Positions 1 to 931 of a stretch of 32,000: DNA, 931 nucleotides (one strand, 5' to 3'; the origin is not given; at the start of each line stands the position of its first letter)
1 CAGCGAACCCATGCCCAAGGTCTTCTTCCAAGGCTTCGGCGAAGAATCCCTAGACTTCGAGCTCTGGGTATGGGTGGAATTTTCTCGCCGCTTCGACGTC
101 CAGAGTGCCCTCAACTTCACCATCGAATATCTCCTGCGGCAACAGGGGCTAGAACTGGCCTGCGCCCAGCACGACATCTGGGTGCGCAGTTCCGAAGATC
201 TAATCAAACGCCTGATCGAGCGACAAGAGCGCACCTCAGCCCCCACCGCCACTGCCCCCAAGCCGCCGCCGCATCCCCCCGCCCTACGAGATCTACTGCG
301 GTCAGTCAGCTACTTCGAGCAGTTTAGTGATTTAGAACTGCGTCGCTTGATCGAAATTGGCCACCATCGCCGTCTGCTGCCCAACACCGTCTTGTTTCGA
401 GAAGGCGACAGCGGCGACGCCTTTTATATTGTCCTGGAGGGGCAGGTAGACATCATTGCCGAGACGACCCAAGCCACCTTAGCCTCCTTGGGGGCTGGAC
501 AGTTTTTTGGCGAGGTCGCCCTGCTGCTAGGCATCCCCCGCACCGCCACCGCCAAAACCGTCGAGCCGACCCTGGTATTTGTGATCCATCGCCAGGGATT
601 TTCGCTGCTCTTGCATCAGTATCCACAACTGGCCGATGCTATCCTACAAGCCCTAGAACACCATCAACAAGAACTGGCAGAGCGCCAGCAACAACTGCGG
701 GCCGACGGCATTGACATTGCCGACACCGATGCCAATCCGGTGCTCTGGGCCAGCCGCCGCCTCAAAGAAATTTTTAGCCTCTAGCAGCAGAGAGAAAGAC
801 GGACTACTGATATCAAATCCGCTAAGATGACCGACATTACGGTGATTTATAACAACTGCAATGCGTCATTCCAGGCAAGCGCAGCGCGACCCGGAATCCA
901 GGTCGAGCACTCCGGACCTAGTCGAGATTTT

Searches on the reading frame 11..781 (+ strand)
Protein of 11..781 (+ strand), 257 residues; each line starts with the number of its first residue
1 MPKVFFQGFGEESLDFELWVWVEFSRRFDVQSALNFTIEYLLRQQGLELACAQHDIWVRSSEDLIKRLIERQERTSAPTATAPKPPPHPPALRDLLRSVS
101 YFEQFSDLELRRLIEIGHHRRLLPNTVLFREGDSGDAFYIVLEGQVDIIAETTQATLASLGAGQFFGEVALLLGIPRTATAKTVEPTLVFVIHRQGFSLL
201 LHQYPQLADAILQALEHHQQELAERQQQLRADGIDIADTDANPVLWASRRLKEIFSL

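Call 74: search_protein_families(library=pfam, proteins=[window:11-781:+], max_evalue=0.01)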
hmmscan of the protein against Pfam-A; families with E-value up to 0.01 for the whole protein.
window:11-781:+ (257 aa): 3 families
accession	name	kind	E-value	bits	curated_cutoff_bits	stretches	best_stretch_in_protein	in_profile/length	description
PF00027.35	cNMP_binding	-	1.3e-20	73.6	27.5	1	120-203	2-88/89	Cyclic nucleotide-binding domain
PF21082.3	MS_channel_3rd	-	5e-08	33.7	21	1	2-48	39-87/88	Mechanosensitive ion channel MscS, C-terminal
PF25562.1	CNBH_CNNM2_C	-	0.0078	16.2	27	0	114-173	52-110/172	Metal transporter CNNM2-like, C-terminal CNBH domain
